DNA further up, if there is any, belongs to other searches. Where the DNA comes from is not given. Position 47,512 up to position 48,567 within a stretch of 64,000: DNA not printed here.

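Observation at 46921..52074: Minus-strand five-gene module: secreted deaminase-fold protein, 6xTRAM membrane protein, two membrane NERD paralogs, P-loop kinase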

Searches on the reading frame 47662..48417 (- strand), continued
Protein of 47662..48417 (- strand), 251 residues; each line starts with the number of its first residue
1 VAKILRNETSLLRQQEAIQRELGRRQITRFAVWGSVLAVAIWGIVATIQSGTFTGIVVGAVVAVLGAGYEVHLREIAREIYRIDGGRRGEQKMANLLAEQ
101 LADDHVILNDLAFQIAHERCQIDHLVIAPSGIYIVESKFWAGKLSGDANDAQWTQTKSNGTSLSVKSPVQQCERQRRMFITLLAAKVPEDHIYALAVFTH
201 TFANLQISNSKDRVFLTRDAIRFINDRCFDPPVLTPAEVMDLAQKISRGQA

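Call 31: find_encoding_contigs(protein=P0317, flank=6000, max_places=2)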
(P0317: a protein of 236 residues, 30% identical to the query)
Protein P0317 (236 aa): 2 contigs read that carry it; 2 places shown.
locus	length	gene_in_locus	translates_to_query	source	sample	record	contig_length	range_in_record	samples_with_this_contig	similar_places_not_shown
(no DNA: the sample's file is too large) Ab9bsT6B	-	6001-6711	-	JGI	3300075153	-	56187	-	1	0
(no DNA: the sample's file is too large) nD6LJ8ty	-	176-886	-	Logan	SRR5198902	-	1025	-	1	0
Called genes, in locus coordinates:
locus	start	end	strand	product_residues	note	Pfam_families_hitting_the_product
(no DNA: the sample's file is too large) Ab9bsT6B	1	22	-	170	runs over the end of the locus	PF01842:ACT, PF22629:ACT_AHAS_ss, PF13710:ACT_5, PF10369:ALS_ss_C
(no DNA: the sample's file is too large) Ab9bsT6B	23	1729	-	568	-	PF02776:TPP_enzyme_N, PF00205:TPP_enzyme_M, PF02775:TPP_enzyme_C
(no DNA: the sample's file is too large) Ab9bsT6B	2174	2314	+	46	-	-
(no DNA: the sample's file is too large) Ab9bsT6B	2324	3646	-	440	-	PF13231:PMT_2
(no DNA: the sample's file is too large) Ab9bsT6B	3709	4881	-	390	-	PF04055:Radical_SAM, PF13353:Fer4_12 (faint), PF13186:SPASM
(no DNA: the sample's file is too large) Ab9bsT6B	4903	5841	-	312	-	PF13385:Laminin_G_3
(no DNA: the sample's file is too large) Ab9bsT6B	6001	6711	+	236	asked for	PF08378:NERD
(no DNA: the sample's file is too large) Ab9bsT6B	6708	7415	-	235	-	-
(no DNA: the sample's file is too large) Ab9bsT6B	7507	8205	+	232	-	PF01987:AIM24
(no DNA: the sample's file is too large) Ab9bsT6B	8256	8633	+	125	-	-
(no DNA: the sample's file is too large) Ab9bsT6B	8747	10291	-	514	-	PF02885:Glycos_trans_3N, PF00591:Glycos_transf_3, PF07831:PYNP_C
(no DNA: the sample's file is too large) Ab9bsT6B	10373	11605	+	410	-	PF02788:RuBisCO_large_N, PF00016:RuBisCO_large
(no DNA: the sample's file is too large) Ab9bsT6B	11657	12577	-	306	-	-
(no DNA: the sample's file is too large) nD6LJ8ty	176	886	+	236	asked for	PF08378:NERD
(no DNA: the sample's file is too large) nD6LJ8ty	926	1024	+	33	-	?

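Call 33: find_related_loci(query=A2, collection=metagenome_contigs, flank=8000)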
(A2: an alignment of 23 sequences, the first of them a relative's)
Query A2 (251 aa) in metagenome_contigs; peptide patterns used: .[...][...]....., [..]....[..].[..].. (x = any residue, [..] = any of these).
600 stretches matched a pattern (row limit reached: there are more); 513 encode a relative of the query (tblastn E <= 1e-3); the best 80 are kept; 80 distinct loci.
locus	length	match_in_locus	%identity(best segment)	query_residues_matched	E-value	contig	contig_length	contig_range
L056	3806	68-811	47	1-248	1e-76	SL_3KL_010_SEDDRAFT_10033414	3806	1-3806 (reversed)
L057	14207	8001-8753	42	1-251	4e-62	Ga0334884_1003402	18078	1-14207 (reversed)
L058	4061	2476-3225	42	1-250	3e-60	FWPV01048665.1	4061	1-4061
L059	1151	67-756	42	1-230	1e-54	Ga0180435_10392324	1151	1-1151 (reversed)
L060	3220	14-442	45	106-248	2e-40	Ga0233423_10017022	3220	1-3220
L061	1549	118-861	30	1-248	6e-37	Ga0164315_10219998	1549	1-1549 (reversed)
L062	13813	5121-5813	35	1-229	6e-32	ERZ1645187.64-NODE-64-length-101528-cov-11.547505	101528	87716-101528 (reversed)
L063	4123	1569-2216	38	1-217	1e-31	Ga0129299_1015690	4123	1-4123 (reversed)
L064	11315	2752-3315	42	1-194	1e-28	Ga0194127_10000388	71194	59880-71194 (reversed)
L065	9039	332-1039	31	1-242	1e-25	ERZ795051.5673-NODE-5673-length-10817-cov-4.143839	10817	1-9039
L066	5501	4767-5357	32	56-250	2e-25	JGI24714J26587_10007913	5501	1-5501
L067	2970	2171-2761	32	56-250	3e-25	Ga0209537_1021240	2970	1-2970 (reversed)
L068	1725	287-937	30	32-251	5e-23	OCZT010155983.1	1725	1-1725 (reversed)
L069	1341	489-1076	29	51-251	7e-23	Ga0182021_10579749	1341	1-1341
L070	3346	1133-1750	31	54-250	7e-22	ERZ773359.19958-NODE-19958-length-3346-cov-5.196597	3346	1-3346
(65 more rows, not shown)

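Call 57: predict_structure(alignment_id=A3)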
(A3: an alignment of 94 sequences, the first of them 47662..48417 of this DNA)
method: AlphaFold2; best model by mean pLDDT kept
length: 251 residues; sequences in the alignment: 94
mean_pLDDT: 86.1   pTM: 0.73
mean pLDDT of the five models: 86.1, 85.8, 85.0, 84.8, 83.8
residues with pLDDT >= 90: 118; 70-90: 104; 50-70: 29; < 50: 0
segments of 3 or more residues with pLDDT < 50: none
pLDDT, mean of each block of 10 residues (from residue 1): 58 62 75 87 89 86 87 78 70 86 90 83 93 94 96 95 95 92 85 95 95 95 91 92 87 59
secondary structure, 60 per line:
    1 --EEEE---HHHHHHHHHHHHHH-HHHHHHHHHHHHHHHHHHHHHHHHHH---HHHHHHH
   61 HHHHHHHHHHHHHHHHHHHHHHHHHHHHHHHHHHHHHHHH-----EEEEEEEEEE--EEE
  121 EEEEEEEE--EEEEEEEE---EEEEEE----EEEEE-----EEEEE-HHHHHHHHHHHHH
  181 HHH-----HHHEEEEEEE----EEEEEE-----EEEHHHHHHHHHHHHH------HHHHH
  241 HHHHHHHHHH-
elements in order: E3-6 H10-23 H25-50 H54-100 E106-115 E118-128 E131-138 E142-147 E152-156 E162-166 H168-183 E192-198 E203-208 E214-216 H217-229 H236-250

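Call 62: fold_search(model_id=the predicted structure, library=pdb)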
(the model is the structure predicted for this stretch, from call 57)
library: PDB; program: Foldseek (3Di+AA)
matches with E <= 10: 352; with E <= 0.001: 0
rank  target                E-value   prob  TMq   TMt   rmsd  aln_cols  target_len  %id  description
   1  9u49_A                2.3e-03  0.99  0.30  0.20   7.2       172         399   12  crystal structure of Cdn1 in complex with cA4 (released 2026-02-04)
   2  8q43_B                4.0e-03  0.98  0.31  0.20   7.9       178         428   11  Crystal structure of cA4-bound Can2 (E341A) in complex with oligo-C DNA (released 2023-11-22)
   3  8q3z_A                4.5e-03  0.97  0.29  0.19   7.8       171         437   11  Crystal structure of cA4-bound Can2 from Thermoanaerobacter brockii (released 2023-11-22)
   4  8q41_A                6.2e-03  0.91  0.27  0.17   8.5       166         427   13  Crystal structure of Can2 (E341A) bound to cA4 and TTTAAA ssDNA (released 2023-11-22)
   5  1xmx                  6.5e-03  0.92  0.25  0.18   7.3       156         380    7  Crystal structure of protein VC1899 from Vibrio cholerae (released 2004-11-16)
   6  8q42_A                9.4e-03  0.92  0.28  0.17   8.3       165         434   12  Crystal structure of cA4-bound Can2 (E341A) in complex with oligo-A DNA (released 2023-11-22)
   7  8q41_B                1.0e-02  0.96  0.32  0.21   7.8       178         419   11  Crystal structure of Can2 (E341A) bound to cA4 and TTTAAA ssDNA (released 2023-11-22)
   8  8q44_B                1.1e-02  0.87  0.27  0.17   8.2       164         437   11  Crystal structure of cA4-bound Can2 (E364R) in complex with oligo-T DNA (released 2023-11-22)
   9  8q43_A                1.3e-02  0.89  0.29  0.19   8.4       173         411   12  Crystal structure of cA4-bound Can2 (E341A) in complex with oligo-C DNA (released 2023-11-22)
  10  8q3y_A                1.5e-02  0.92  0.29  0.18   7.4       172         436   10  Crystal structure of apo Can2 from Thermoanaerobacter brockii (released 2023-11-22)
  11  8q42_B                1.7e-02  0.89  0.29  0.18   8.0       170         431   12  Crystal structure of cA4-bound Can2 (E341A) in complex with oligo-A DNA (released 2023-11-22)
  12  6p4w_D                2.0e-02  0.87  0.25  0.18   7.7       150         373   13  XPB helicase in a complex with truncated Bax1 from Sulfurisphaera tokodaii at 2.96 Angstrom resolution (released 2020-06-03)
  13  1y88                  2.2e-02  0.77  0.22  0.30   7.7       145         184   12  Crystal Structure of Protein of Unknown Function AF1548 (released 2004-12-21)
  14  8gh6_A                2.5e-02  0.91  0.32  0.10  14.1       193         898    9  Bombyx mori R2 retrotransposon initiating target-primed reverse transcription (released 2023-04-05)
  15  8q44_A                2.5e-02  0.77  0.28  0.18   8.3       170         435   13  Crystal structure of cA4-bound Can2 (E364R) in complex with oligo-T DNA (released 2023-11-22)
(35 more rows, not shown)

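Call 71: search_protein_representatives(alignment_id=A3)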
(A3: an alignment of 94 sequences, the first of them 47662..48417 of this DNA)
Query: 94 sequences, 252 profile positions. Proteins with E-value up to 0.001 (for the whole library): 21779; up to 1e-10: 9423; up to 1e-30: 149. The best 150 are listed.
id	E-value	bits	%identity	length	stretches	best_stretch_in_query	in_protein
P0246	7.3e-96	336.9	-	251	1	1-250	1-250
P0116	8.0e-95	333.5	-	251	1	1-251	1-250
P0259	5.0e-94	330.9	-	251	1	1-250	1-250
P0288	2.5e-92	325.3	-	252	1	1-251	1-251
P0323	1.7e-91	322.6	-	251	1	1-250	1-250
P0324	6.3e-84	297.8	-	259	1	1-250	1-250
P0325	2.4e-82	292.7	-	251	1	1-250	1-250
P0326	5.9e-81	288.1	-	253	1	1-250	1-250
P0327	3.7e-80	285.5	-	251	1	1-249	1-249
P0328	7.3e-79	281.2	-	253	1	1-250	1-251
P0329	1.0e-78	280.8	-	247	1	1-247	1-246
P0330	2.5e-78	279.5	-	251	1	1-250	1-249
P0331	1.1e-76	274.1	-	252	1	1-249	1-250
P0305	1.8e-76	273.4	-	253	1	1-250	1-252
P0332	3.4e-76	272.5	-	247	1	1-248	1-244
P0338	1.8e-73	263.6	-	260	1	1-249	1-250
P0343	7.2e-70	251.8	-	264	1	1-248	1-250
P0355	8.3e-61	222.1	-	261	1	1-249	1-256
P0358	1.5e-56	208.2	-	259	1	1-244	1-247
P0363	7.7e-52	192.7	-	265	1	1-249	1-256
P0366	3.6e-50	187.2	-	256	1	1-244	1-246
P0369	2.1e-45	171.6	-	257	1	1-240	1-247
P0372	3.2e-43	164.5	-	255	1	1-249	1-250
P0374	1.7e-42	162.1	-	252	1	1-250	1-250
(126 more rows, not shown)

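Call 72: list_cluster_members(proteins=[P0324, P0338, P0343, P0355, P0358, P0363, P0366, P0369, P0372, P0374])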
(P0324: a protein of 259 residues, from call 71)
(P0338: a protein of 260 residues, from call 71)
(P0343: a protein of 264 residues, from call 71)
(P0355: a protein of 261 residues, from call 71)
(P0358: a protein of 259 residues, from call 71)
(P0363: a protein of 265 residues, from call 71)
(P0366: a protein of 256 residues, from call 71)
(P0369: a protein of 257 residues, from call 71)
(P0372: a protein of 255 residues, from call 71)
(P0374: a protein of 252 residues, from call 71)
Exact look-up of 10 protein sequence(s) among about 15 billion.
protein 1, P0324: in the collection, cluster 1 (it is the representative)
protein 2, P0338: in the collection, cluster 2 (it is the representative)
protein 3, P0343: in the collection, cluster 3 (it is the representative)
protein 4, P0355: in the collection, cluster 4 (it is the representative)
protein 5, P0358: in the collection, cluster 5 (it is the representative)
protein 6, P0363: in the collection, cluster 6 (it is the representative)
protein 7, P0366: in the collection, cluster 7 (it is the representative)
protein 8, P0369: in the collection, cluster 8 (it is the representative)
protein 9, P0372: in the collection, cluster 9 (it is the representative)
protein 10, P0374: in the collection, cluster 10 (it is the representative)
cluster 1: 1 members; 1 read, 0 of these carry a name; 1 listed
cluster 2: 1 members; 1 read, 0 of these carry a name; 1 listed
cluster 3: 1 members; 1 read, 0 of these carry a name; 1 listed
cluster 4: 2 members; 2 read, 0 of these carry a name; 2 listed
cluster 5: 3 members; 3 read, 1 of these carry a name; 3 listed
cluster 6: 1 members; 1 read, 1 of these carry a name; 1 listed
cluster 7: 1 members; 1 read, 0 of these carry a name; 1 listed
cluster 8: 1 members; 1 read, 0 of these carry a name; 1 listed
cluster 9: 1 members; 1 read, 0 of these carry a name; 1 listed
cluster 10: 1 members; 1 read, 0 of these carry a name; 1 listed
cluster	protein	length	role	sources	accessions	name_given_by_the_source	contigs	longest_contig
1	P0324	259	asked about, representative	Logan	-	-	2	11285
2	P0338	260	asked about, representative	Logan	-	-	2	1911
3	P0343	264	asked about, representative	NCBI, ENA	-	-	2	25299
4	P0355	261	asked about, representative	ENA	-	-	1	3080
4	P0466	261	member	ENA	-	-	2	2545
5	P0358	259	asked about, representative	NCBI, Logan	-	-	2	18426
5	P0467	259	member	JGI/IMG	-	hypothetical protein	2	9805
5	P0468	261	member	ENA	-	-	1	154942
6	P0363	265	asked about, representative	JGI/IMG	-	hypothetical protein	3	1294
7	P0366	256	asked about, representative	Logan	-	-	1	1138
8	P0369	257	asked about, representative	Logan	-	-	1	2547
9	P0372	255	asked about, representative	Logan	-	-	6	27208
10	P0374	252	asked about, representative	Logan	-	-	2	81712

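Call 73: search_protein_families(library=pfam, proteins=[L043:9175-12612:+, L052:7167-10649:+, L054:7179-10490:+, L052:6753-6971:+, L052:6975-7163:+, L052:5003-5995:+], max_evalue=0.01)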
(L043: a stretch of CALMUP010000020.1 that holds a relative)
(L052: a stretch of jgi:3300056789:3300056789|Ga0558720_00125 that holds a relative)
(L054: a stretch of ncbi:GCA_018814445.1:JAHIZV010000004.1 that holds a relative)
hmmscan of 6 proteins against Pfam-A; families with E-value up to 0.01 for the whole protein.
L043:9175-12612:+ (1145 aa): 3 families
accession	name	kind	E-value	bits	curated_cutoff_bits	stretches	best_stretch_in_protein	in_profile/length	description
PF03772.21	Competence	-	4.2e-33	115.3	23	1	419-738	14-266/270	Competence protein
PF13567.11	DUF4131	-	4.8e-09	36.6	31.6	1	211-330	56-162/165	Domain of unknown function (DUF4131)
PF00753.33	Lactamase_B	-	0.0071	16.7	22.7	0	795-850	3-50/196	Metallo-beta-lactamase superfamily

L052:7167-10649:+ (1160 aa): 3 families
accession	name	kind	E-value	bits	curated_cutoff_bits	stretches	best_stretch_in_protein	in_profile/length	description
PF03772.21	Competence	-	1.4e-35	123.4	23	1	427-749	10-266/270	Competence protein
PF13567.11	DUF4131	-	2.4e-05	24.5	31.6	1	216-334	53-159/165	Domain of unknown function (DUF4131)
PF17940.6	TetR_C_31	-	0.0077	16.8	27.4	0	899-961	4-65/107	Tetracyclin repressor-like, C-terminal domain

L054:7179-10490:+ (1103 aa): 2 families
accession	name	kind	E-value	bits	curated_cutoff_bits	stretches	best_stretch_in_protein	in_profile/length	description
PF03772.21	Competence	-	1.6e-36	126.5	23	2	414-565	13-163/270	Competence protein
PF13567.11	DUF4131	-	1.3e-05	25.4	31.6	1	207-326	53-159/165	Domain of unknown function (DUF4131)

L052:6753-6971:+ (72 aa): 0 families

L052:6975-7163:+ (62 aa): 0 families

L052:5003-5995:+ (330 aa): 3 families
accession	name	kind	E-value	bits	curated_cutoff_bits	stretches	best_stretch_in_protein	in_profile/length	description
PF01938.26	TRAM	-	2.1e-20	72.8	21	2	262-320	3-61/61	TRAM domain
PF17876.7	CSD2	-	6e-05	23.5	26.2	0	109-134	22-48/74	Cold shock domain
PF25522.1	OB_cyt-4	-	0.0015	19.4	27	0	95-124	35-65/77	Mitochondrial protein cyt-4, OB-fold domain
